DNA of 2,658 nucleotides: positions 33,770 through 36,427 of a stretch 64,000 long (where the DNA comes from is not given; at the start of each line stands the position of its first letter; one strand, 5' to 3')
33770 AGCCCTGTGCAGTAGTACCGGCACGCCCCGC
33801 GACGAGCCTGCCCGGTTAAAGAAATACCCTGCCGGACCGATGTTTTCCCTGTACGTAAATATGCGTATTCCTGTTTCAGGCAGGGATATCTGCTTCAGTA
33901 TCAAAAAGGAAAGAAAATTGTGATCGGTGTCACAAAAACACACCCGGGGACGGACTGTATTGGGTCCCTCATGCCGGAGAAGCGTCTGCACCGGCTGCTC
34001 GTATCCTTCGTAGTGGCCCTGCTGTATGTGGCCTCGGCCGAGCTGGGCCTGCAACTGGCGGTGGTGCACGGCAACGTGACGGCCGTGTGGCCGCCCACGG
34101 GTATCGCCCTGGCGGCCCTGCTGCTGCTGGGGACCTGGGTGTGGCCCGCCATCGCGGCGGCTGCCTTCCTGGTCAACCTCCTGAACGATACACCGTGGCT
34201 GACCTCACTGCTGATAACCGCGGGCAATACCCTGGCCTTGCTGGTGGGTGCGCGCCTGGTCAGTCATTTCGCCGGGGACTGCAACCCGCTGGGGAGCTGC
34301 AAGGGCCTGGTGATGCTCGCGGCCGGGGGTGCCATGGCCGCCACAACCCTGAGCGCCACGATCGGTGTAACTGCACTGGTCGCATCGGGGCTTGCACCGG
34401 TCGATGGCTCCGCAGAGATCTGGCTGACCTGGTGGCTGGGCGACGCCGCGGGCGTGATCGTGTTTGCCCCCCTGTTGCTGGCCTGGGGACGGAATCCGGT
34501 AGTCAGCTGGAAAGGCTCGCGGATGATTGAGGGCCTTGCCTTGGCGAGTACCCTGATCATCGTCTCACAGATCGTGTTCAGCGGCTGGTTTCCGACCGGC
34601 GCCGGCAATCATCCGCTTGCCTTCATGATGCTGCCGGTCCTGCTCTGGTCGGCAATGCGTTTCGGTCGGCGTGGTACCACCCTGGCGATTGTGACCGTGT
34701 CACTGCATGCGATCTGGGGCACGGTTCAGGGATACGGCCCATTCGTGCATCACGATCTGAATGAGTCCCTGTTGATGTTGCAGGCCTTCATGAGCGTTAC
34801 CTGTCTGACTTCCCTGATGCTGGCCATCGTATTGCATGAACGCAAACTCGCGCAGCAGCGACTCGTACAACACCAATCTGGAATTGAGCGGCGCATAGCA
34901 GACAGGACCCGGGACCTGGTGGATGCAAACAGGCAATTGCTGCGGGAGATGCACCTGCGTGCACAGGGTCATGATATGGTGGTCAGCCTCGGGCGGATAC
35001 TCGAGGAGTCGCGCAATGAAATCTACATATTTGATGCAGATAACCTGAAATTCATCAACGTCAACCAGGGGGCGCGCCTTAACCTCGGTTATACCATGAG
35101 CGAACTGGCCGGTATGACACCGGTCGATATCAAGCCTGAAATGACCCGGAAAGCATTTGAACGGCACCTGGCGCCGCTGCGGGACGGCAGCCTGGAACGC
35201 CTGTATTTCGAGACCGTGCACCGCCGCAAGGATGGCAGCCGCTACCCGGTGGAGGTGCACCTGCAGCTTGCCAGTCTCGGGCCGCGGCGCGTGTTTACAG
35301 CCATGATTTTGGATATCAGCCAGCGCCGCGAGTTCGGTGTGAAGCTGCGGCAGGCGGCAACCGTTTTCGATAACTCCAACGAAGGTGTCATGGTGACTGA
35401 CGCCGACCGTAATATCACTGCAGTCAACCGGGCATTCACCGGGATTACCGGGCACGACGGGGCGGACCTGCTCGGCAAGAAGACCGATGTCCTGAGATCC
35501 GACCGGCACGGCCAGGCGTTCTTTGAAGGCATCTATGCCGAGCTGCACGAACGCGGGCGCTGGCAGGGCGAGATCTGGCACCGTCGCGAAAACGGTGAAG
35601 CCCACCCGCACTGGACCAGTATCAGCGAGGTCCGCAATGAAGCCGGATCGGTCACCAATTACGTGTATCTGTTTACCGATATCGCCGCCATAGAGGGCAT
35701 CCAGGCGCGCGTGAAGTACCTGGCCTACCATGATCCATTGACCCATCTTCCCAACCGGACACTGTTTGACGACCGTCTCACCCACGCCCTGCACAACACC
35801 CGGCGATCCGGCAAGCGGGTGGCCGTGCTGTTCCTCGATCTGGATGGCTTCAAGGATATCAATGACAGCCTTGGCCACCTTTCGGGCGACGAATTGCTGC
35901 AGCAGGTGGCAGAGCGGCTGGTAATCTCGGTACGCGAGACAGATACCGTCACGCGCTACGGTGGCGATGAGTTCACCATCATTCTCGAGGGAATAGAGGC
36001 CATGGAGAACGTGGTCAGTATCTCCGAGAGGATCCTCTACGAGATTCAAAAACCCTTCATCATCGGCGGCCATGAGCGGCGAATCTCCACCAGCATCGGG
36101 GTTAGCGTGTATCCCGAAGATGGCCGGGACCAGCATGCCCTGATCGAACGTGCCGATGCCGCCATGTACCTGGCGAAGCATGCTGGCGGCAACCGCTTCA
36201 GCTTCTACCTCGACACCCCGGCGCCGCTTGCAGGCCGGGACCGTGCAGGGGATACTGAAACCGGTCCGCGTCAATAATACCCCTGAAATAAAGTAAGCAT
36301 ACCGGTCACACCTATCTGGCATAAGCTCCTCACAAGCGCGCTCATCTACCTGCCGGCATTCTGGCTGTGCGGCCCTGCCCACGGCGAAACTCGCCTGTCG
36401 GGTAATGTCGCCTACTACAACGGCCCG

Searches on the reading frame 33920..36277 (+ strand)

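Call 59: search_protein_families(library=pfam, proteins=[window:33920-36277:+], max_evalue=0.001)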
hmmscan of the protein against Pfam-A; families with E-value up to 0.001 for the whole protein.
window:33920-36277:+ (785 aa): 6 families
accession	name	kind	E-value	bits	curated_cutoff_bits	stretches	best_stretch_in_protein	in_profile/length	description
PF05231.19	MASE1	-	2.3e-55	188.3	29.8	1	28-309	3-299/299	MASE1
PF00990.26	GGDEF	-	6.1e-51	172.8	23.8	1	602-759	1-161/161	Diguanylate cyclase, GGDEF domain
PF13426.13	PAS_9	-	6.7e-20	71.7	27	2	488-588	2-101/103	PAS domain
PF08448.16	PAS_4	-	1.1e-13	51.8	23.1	1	483-589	1-106/110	PAS fold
PF00989.32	PAS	-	2.3e-10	40.9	22.6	1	481-587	5-112/113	PAS fold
PF13188.13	PAS_8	-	2.2e-09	37.3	21.8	1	481-525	5-47/65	PAS domain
